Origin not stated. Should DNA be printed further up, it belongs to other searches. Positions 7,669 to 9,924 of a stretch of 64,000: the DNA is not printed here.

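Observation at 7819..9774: Soluble chemoreceptor with an [FeFe]-hydrogenase-like sensor domain (candidate H2/redox taxis receptor)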

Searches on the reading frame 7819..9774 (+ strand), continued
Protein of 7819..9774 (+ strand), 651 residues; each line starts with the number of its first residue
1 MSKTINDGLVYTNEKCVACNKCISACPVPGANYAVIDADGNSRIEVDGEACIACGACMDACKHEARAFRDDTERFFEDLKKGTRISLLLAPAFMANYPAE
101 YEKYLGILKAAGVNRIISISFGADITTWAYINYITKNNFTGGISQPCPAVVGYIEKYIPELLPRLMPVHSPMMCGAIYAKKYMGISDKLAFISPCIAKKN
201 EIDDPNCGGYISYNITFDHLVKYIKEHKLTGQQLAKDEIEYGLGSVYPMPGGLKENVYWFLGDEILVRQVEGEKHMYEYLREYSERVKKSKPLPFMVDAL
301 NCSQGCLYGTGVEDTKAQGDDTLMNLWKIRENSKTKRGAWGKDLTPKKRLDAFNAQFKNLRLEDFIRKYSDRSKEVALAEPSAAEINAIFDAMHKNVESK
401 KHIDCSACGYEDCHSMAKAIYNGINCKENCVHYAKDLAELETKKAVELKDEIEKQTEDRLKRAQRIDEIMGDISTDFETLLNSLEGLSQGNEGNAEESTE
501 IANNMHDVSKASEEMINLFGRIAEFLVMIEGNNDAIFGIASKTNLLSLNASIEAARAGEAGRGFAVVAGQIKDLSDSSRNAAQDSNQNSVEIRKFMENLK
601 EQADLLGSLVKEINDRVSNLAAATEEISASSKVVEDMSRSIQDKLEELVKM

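Call 6: find_homologous_proteins(query=window:7819-9774:+, max_evalue=1e-10)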
Query window:7819-9774:+ (651 aa): 5649 proteins with E <= 1e-10 among 8000 candidates; the best 120 are listed.
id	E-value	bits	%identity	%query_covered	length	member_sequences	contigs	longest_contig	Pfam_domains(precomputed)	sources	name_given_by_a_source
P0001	0.0e+0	1473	100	100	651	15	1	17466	PF00015.27,PF14697.12,PF02906.20,PF00037.33,PF12838.13,PF13237.12,PF13187.12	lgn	-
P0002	0.0e+0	1220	80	100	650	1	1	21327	PF00015.27,PF02906.20,PF00037.33,PF12838.13,PF13237.12,PF13187.12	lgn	-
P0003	0.0e+0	1205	79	100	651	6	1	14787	PF00015.27,PF14697.12,PF02906.20,PF12837.13,PF00037.33,PF12838.13,PF13237.12,PF13187.12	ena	-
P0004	0.0e+0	1183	77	100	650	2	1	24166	PF00015.27,PF14697.12,PF02906.20,PF00037.33,PF12838.13,PF13237.12,PF13187.12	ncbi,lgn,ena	-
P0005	0.0e+0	1178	77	100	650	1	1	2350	PF00015.27,PF02906.20,PF12837.13,PF00037.33,PF12838.13,PF13237.12,PF13187.12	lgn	-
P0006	0.0e+0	1177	77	100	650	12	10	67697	PF00015.27,PF02906.20,PF12837.13,PF00037.33,PF12838.13,PF13237.12,PF13187.12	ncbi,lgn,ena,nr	ncbi:MAG: 4Fe-4S binding protein [Lachnospiraceae bacterium]|nr:4Fe-4S binding protein [Lachnospirac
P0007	0.0e+0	1174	78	100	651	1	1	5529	PF00015.27,PF14697.12,PF02906.20,PF04060.19,PF12837.13,PF00037.33,PF12838.13,PF13237.12,PF13187.12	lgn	-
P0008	0.0e+0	1172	76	100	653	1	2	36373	PF00015.27,PF14697.12,PF02906.20,PF00037.33,PF13237.12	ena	-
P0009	0.0e+0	1167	77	100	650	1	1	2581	PF00015.27,PF02906.20,PF00037.33,PF12838.13,PF13237.12,PF13187.12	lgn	-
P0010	0.0e+0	1165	77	100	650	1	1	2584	PF00015.27,PF02906.20,PF00037.33,PF12838.13,PF13237.12,PF13187.12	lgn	-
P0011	0.0e+0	1164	76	99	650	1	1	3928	PF00015.27,PF02906.20,PF12837.13,PF00037.33,PF12838.13,PF13237.12,PF13187.12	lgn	-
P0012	0.0e+0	1156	76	99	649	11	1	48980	PF00015.27,PF02906.20,PF12837.13,PF00037.33,PF12838.13,PF13237.12,PF13187.12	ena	-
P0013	0.0e+0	1155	76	99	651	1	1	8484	PF00015.27,PF02906.20,PF00037.33,PF12838.13,PF13237.12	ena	-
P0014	0.0e+0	1151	76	100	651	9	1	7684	PF00015.27,PF14697.12,PF02906.20,PF00037.33,PF12838.13,PF13237.12,PF13187.12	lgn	-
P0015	0.0e+0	1151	77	99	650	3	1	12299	PF00015.27,PF02906.20,PF00037.33,PF12838.13,PF13237.12,PF13187.12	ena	-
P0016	0.0e+0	1146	77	99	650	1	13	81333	PF00015.27,PF14697.12,PF02906.20,PF12797.13,PF04060.19,PF12837.13,PF00037.33,PF12838.13,PF13237.12,PF13183.12,PF13187.12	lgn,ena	-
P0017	0.0e+0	1145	76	99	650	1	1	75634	PF00015.27,PF02906.20,PF04060.19,PF12837.13,PF00037.33,PF12838.13,PF13237.12,PF13187.12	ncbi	-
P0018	0.0e+0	1144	75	99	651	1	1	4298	PF00015.27,PF14697.12,PF02906.20,PF00037.33,PF12838.13,PF13237.12,PF13187.12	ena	-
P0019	0.0e+0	1144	75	99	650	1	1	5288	PF00015.27,PF14697.12,PF02906.20,PF12837.13,PF00037.33,PF12838.13,PF13237.12,PF13187.12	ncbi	-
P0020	0.0e+0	1143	76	100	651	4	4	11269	PF00015.27,PF14697.12,PF02906.20,PF04060.19,PF00037.33,PF12838.13,PF13237.12,PF13187.12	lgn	-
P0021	0.0e+0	1136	76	100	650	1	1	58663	PF00015.27,PF14697.12,PF02906.20,PF12837.13,PF00037.33,PF12838.13,PF13237.12,PF13187.12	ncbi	ncbi:MAG: [Fe-Fe] hydrogenase large subunit C-terminal domain-containing protein [Roseburia sp.]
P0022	0.0e+0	1133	75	100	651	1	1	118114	PF00015.27,PF14697.12,PF02906.20,PF04060.19,PF00037.33,PF12838.13,PF13237.12,PF13187.12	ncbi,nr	ncbi:MAG: methyl-accepting chemotaxis protein [Lachnospiraceae bacterium]|nr:methyl-accepting chemot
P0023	0.0e+0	1130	74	100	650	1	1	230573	PF00015.27,PF02906.20,PF21896.3,PF12837.13,PF00037.33,PF12838.13,PF13237.12,PF13187.12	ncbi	-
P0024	0.0e+0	1128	75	100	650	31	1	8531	PF00015.27,PF14697.12,PF02906.20,PF12797.13,PF12837.13,PF00037.33,PF12838.13,PF13237.12,PF13183.12,PF13187.12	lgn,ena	-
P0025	0.0e+0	1127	75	100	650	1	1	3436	PF00015.27,PF14697.12,PF02906.20,PF12797.13,PF12837.13,PF00037.33,PF12838.13,PF13237.12,PF13183.12,PF13187.12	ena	-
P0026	0.0e+0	1126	74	100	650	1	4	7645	PF00015.27,PF14697.12,PF02906.20,PF12797.13,PF12837.13,PF00037.33,PF12838.13,PF13237.12,PF13183.12,PF13187.12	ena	-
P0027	0.0e+0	1125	74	100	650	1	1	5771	PF00015.27,PF14697.12,PF02906.20,PF12837.13,PF00037.33,PF12838.13,PF13237.12,PF13183.12,PF13187.12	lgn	-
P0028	0.0e+0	1124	74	99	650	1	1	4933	PF00015.27,PF14697.12,PF02906.20,PF12797.13,PF12837.13,PF00037.33,PF12838.13,PF13237.12,PF13187.12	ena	-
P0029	0.0e+0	1123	74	99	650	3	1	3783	PF00015.27,PF14697.12,PF02906.20,PF12797.13,PF12837.13,PF00037.33,PF12838.13,PF13237.12,PF13187.12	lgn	-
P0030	0.0e+0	1121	74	99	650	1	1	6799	PF00015.27,PF14697.12,PF02906.20,PF12797.13,PF12837.13,PF00037.33,PF12838.13,PF13237.12,PF13187.12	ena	-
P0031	0.0e+0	1118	74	100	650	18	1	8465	PF00015.27,PF14697.12,PF02906.20,PF12797.13,PF12837.13,PF00037.33,PF12838.13,PF13237.12,PF13187.12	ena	-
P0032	0.0e+0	1111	73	100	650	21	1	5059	PF00015.27,PF14697.12,PF02906.20,PF12797.13,PF12837.13,PF00037.33,PF12838.13,PF13237.12,PF13183.12,PF13187.12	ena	-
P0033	0.0e+0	1105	74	99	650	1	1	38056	PF00015.27,PF14697.12,PF02906.20,PF12797.13,PF12837.13,PF00037.33,PF12838.13,PF13237.12,PF13183.12,PF13187.12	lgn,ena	-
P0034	0.0e+0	1100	73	98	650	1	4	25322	PF00015.27,PF14697.12,PF02906.20,PF12837.13,PF00037.33,PF12838.13,PF13237.12,PF13187.12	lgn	-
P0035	0.0e+0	1099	73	99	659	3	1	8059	PF00015.27,PF14697.12,PF02906.20,PF12797.13,PF12837.13,PF00037.33,PF12838.13,PF13237.12,PF13187.12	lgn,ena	-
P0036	0.0e+0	1084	72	99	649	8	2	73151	PF00015.27,PF14697.12,PF02906.20,PF12837.13,PF00037.33,PF12838.13,PF13237.12,PF13187.12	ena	-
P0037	0.0e+0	1067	71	99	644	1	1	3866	PF00015.27,PF02906.20,PF04060.19,PF00037.33,PF12838.13,PF13237.12,PF13187.12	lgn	-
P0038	0.0e+0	1066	72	99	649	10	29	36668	PF00015.27,PF02906.20,PF00037.33,PF13237.12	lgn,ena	-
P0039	0.0e+0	1065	72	98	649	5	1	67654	PF00015.27,PF02906.20,PF04060.19,PF12837.13,PF00037.33,PF12838.13,PF13237.12,PF13187.12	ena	-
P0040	0.0e+0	1056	71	99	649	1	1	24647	PF00015.27,PF02906.20,PF04060.19,PF12837.13,PF00037.33,PF12838.13,PF13237.12,PF13187.12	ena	-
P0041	0.0e+0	1055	70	99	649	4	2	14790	PF00015.27,PF02906.20,PF12797.13,PF04060.19,PF12837.13,PF00037.33,PF12838.13,PF13237.12,PF13187.12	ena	-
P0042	0.0e+0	1049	71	98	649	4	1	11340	PF00015.27,PF02906.20,PF04060.19,PF12837.13,PF00037.33,PF12838.13,PF13237.12,PF13187.12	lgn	-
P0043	0.0e+0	1045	70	98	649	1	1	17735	PF00015.27,PF14697.12,PF02906.20,PF12837.13,PF00037.33,PF12838.13,PF13237.12,PF13187.12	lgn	-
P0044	0.0e+0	1043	71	98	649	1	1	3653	PF00015.27,PF14697.12,PF02906.20,PF12837.13,PF00037.33,PF12838.13,PF13237.12,PF13187.12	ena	-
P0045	0.0e+0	1043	70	99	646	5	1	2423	PF00015.27,PF14697.12,PF02906.20,PF04060.19,PF00037.33,PF12838.13,PF13237.12,PF13187.12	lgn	-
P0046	0.0e+0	1042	69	99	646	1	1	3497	PF00015.27,PF14697.12,PF02906.20,PF12838.13,PF13237.12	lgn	-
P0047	0.0e+0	1038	70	98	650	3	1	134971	PF00015.27,PF02906.20,PF00037.33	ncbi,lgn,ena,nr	ncbi:MAG: 4Fe-4S binding protein [Lachnospiraceae bacterium]|nr:4Fe-4S binding protein [Lachnospirac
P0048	0.0e+0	1034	68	99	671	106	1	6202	PF00015.27,PF14697.12,PF02906.20,PF12797.13,PF04060.19,PF12837.13,PF00037.33,PF12838.13,PF13237.12,PF13187.12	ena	-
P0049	0.0e+0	1032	69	99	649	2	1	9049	PF00015.27,PF14697.12,PF02906.20,PF04060.19,PF12837.13,PF00037.33,PF12838.13,PF13237.12,PF13187.12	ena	-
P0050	0.0e+0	1032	68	99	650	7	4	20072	PF00015.27,PF14697.12,PF02906.20,PF04060.19,PF12837.13,PF00037.33,PF12838.13,PF13237.12,PF13187.12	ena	-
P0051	0.0e+0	1031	69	98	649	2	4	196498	PF00015.27,PF14697.12,PF02906.20,PF00037.33,PF12838.13,PF13237.12,PF13187.12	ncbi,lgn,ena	-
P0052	0.0e+0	1031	68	99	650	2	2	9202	PF00015.27,PF14697.12,PF02906.20,PF04060.19,PF12837.13,PF00037.33,PF12838.13,PF13237.12,PF13187.12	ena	-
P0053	0.0e+0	1029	69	98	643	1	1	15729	PF00015.27,PF02906.20,PF00037.33,PF12838.13,PF13237.12,PF13187.12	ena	-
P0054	0.0e+0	1029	68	99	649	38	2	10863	PF00015.27,PF02906.20,PF00037.33,PF12838.13,PF13237.12,PF13187.12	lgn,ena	-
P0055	0.0e+0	1028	69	98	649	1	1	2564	PF00015.27,PF02906.20,PF00037.33,PF12838.13,PF13237.12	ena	-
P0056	0.0e+0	1027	69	98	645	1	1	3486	PF00015.27,PF14697.12,PF02906.20,PF00037.33,PF12838.13,PF13237.12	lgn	-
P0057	0.0e+0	1027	68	99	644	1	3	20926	PF00015.27,PF14697.12,PF02906.20,PF12837.13,PF00037.33,PF12838.13,PF13237.12,PF13187.12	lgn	-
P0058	0.0e+0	1022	70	98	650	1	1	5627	PF00015.27,PF02906.20,PF04060.19,PF00037.33,PF13237.12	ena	-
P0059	0.0e+0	1020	68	99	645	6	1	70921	PF00015.27,PF02906.20,PF04060.19,PF00037.33,PF12838.13,PF13237.12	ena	-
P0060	0.0e+0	1018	67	99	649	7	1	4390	PF00015.27,PF14697.12,PF02906.20,PF12797.13,PF00037.33,PF12838.13,PF13237.12,PF13187.12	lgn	-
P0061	0.0e+0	1015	67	99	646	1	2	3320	PF00015.27,PF14697.12,PF02906.20,PF04060.19,PF12838.13,PF13237.12,PF13187.12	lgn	-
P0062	0.0e+0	1015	68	99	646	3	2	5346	PF00015.27,PF02906.20,PF04060.19,PF13237.12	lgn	-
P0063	0.0e+0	1012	67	98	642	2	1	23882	PF00015.27,PF02906.20,PF00037.33,PF12838.13,PF13237.12,PF13187.12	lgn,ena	-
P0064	2.7e-298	1009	68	98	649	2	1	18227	PF00015.27,PF02906.20,PF00037.33,PF12838.13,PF13237.12,PF13187.12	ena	-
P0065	3.7e-298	1009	67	99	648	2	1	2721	PF00015.27,PF14697.12,PF02906.20,PF04060.19,PF12837.13,PF00037.33,PF12838.13,PF13237.12,PF13187.12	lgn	-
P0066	4.7e-298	1008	67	99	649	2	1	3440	PF00015.27,PF14697.12,PF02906.20,PF04060.19,PF00037.33,PF12838.13,PF13237.12,PF13187.12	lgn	-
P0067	8.8e-298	1007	68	99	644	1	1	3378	PF00015.27,PF02906.20,PF12837.13,PF00037.33,PF12838.13,PF13237.12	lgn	-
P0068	1.1e-297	1007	67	99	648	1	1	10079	PF00015.27,PF02906.20,PF04060.19,PF12838.13,PF13237.12,PF13187.12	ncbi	-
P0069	2.5e-297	1006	67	98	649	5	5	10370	PF00015.27,PF02906.20,PF04060.19,PF00037.33,PF12838.13,PF13237.12,PF13187.12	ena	-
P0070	5.4e-296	1001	67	99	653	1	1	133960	PF00015.27,PF02906.20,PF04060.19,PF12838.13,PF13237.12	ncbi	-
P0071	5.5e-294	995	66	99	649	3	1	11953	PF00015.27,PF02906.20,PF12837.13,PF00037.33,PF12838.13,PF13237.12,PF13187.12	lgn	-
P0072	1.2e-293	994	66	99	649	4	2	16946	PF00015.27,PF02906.20,PF04060.19,PF12837.13,PF00037.33,PF12838.13,PF13237.12,PF13187.12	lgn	-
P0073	1.5e-293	993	67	99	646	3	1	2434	PF00015.27,PF02906.20,PF12838.13,PF13237.12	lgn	-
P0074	3.9e-291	985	67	99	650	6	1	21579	PF00015.27,PF14697.12,PF02906.20,PF04060.19,PF12837.13,PF00037.33,PF12838.13,PF13237.12,PF13187.12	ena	-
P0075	7.0e-291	984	65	99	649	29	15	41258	PF00015.27,PF02906.20,PF00037.33,PF12838.13,PF13237.12,PF13187.12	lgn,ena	-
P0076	1.5e-290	983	65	99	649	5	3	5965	PF00015.27,PF14697.12,PF02906.20,PF12837.13,PF00037.33,PF12838.13,PF13237.12,PF13187.12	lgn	-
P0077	3.5e-288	976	66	99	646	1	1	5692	PF00015.27,PF14697.12,PF02906.20,PF04060.19,PF00037.33,PF12838.13,PF13237.12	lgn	-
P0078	1.9e-285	966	64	99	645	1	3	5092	PF00015.27,PF02906.20,PF00037.33,PF12838.13,PF13237.12,PF13187.12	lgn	-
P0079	3.7e-281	952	64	98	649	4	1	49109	PF00015.27,PF02906.20,PF00037.33,PF12838.13,PF13237.12,PF13187.12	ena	-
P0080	5.3e-281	952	63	99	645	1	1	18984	PF00015.27,PF02906.20,PF04060.19,PF00037.33,PF13237.12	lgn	-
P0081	2.3e-268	910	63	98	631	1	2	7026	PF00015.27,PF14697.12,PF02906.20,PF12797.13,PF04060.19,PF12837.13,PF00037.33,PF12838.13,PF13237.12,PF13187.12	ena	-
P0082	5.0e-268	909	62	98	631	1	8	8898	PF00015.27,PF14697.12,PF02906.20,PF04060.19,PF12837.13,PF00037.33,PF13484.12,PF12838.13,PF13237.12,PF13187.12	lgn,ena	-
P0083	1.2e-260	885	60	100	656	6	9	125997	PF00015.27,PF14697.12,PF02906.20,PF04060.19,PF12837.13,PF00037.33,PF12838.13,PF13237.12,PF13187.12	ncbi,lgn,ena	-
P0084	7.0e-259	879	60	100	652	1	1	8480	PF00015.27,PF14697.12,PF02906.20,PF04060.19,PF00037.33,PF12838.13,PF13237.12,PF13187.12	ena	-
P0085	9.3e-259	878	59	99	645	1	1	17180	PF00015.27,PF14697.12,PF02906.20,PF04060.19,PF12837.13,PF00037.33,PF12838.13,PF13237.12,PF13187.12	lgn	-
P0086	1.3e-258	878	60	100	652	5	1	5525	PF00015.27,PF02906.20,PF04060.19,PF00037.33,PF12838.13,PF13237.12,PF13187.12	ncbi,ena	-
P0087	2.0e-258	877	59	100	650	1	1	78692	PF00015.27,PF14697.12,PF02906.20,PF12838.13,PF13237.12,PF13187.12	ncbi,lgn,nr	ncbi:MAG: methyl-accepting chemotaxis protein [Clostridiales bacterium]|nr:methyl-accepting chemotax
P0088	2.5e-258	877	58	100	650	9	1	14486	PF00015.27,PF02906.20,PF00037.33,PF12838.13,PF13237.12,PF13187.12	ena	-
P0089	3.6e-258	876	58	100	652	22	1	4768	PF00015.27,PF14697.12,PF02906.20,PF04060.19,PF12837.13,PF00037.33,PF12838.13,PF13237.12,PF13187.12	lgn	-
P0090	8.2e-258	875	60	100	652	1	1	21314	PF00015.27,PF14697.12,PF02906.20,PF04060.19,PF00037.33,PF12838.13,PF13237.12,PF13187.12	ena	-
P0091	1.4e-257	874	59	100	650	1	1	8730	PF00015.27,PF14697.12,PF02906.20,PF04060.19,PF12837.13,PF00037.33,PF12838.13,PF13237.12,PF13187.12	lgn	-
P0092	2.4e-257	874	59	100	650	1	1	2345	PF00015.27,PF14697.12,PF02906.20,PF12838.13,PF13237.12,PF13187.12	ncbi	-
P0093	2.7e-257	874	59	100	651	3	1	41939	PF00015.27,PF14697.12,PF02906.20,PF12837.13,PF00037.33,PF12838.13,PF13237.12,PF13187.12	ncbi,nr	ncbi:MAG: methyl-accepting chemotaxis protein [Ruminococcus sp.]|nr:methyl-accepting chemotaxis prot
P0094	4.2e-257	873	59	100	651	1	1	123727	PF00015.27,PF14697.12,PF02906.20,PF04060.19,PF00037.33,PF12838.13,PF13237.12,PF13187.12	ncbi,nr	ncbi:MAG: methyl-accepting chemotaxis protein [Butyrivibrio sp.]|nr:methyl-accepting chemotaxis prot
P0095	5.1e-257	873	60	100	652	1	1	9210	PF00015.27,PF14697.12,PF02906.20,PF04060.19,PF00037.33,PF12838.13,PF13237.12,PF13187.12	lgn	-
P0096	7.6e-257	872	59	100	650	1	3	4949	PF00015.27,PF14697.12,PF02906.20,PF04060.19,PF12837.13,PF00037.33,PF12838.13,PF13237.12,PF13187.12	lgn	-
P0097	1.9e-256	871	60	100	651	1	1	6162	PF00015.27,PF14697.12,PF02906.20,PF12837.13,PF00037.33,PF12838.13,PF13237.12,PF13187.12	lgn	-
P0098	2.3e-256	870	58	100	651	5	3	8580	PF00015.27,PF14697.12,PF02906.20,PF12837.13,PF00037.33,PF12838.13,PF13237.12,PF13187.12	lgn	-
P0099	2.7e-256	870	60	100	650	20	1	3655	PF00015.27,PF14697.12,PF02906.20,PF00037.33,PF12838.13,PF13237.12,PF13187.12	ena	-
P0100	5.8e-256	869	58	99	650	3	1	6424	PF00015.27,PF02906.20,PF12838.13,PF13237.12,PF13187.12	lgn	-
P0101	6.7e-256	869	59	100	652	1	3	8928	PF00015.27,PF14697.12,PF02906.20,PF04060.19,PF12837.13,PF00037.33,PF12838.13,PF13237.12,PF13187.12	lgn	-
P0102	7.8e-256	869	59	100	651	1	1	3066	PF00015.27,PF14697.12,PF02906.20,PF00037.33,PF12838.13,PF13237.12,PF13187.12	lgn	-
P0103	9.2e-256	868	59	100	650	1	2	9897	PF00015.27,PF02906.20,PF12837.13,PF00037.33,PF12838.13,PF13237.12,PF13187.12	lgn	-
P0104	1.3e-255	868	59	100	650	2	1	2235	PF00015.27,PF14697.12,PF02906.20,PF00037.33,PF12838.13,PF13237.12,PF13187.12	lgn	-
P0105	1.8e-255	868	59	100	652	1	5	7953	PF00015.27,PF14697.12,PF02906.20,PF04060.19,PF12837.13,PF00037.33,PF12838.13,PF13237.12,PF13183.12,PF13187.12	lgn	-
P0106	1.9e-255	867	60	100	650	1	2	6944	PF00015.27,PF14697.12,PF02906.20,PF00037.33,PF12838.13,PF13237.12,PF13187.12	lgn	-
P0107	2.0e-255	867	59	100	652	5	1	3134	PF00015.27,PF14697.12,PF02906.20,PF00037.33,PF12838.13,PF13237.12,PF13187.12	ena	-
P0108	2.3e-255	867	59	99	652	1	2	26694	PF00015.27,PF14697.12,PF02906.20,PF04060.19,PF00037.33,PF12838.13,PF13237.12,PF13187.12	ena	-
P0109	2.4e-255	867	58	100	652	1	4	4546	PF00015.27,PF14697.12,PF02906.20,PF04060.19,PF12837.13,PF00037.33,PF12838.13,PF13237.12,PF13183.12,PF13187.12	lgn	-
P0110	3.2e-255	867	59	100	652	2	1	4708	PF00015.27,PF14697.12,PF02906.20,PF04060.19,PF12837.13,PF00037.33,PF12838.13,PF13237.12,PF13187.12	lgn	-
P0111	4.8e-255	866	59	100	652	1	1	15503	PF00015.27,PF14697.12,PF02906.20,PF04060.19,PF00037.33,PF12838.13,PF13237.12,PF13187.12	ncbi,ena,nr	ncbi:MAG: 4Fe-4S dicluster domain-containing protein [Lachnospiraceae bacterium]|nr:4Fe-4S dicluster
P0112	4.9e-255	866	59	100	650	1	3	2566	PF00015.27,PF14697.12,PF02906.20,PF12837.13,PF00037.33,PF12838.13,PF13237.12,PF13187.12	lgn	-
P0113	5.8e-255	866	58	100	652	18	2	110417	PF00015.27,PF14697.12,PF02906.20,PF04060.19,PF12837.13,PF00037.33,PF12838.13,PF13237.12,PF13187.12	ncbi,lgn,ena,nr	ncbi:MAG: 4Fe-4S dicluster domain-containing protein [Lachnospiraceae bacterium]|nr:4Fe-4S dicluster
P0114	6.8e-255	866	59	100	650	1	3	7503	PF00015.27,PF02906.20,PF00037.33,PF12838.13,PF13237.12,PF13187.12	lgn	-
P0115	8.2e-255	865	58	100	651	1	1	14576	PF00015.27,PF14697.12,PF02906.20,PF12837.13,PF00037.33,PF12838.13,PF13237.12,PF13183.12,PF13187.12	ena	-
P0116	8.7e-255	865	60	100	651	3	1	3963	PF00015.27,PF14697.12,PF02906.20,PF00037.33,PF12838.13,PF13237.12,PF13187.12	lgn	-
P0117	9.5e-255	865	58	100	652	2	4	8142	PF00015.27,PF14697.12,PF02906.20,PF04060.19,PF12837.13,PF00037.33,PF12838.13,PF13237.12,PF13183.12,PF13187.12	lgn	-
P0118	1.1e-254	865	59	100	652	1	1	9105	PF00015.27,PF02906.20,PF04060.19,PF00037.33,PF12838.13,PF13237.12,PF13187.12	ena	-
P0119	1.6e-254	864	58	100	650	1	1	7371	PF00015.27,PF14697.12,PF02906.20,PF00037.33,PF12838.13,PF13237.12,PF13187.12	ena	-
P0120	2.3e-254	864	58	100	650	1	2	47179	PF00015.27,PF02906.20,PF00037.33,PF12838.13,PF13237.12,PF13187.12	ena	-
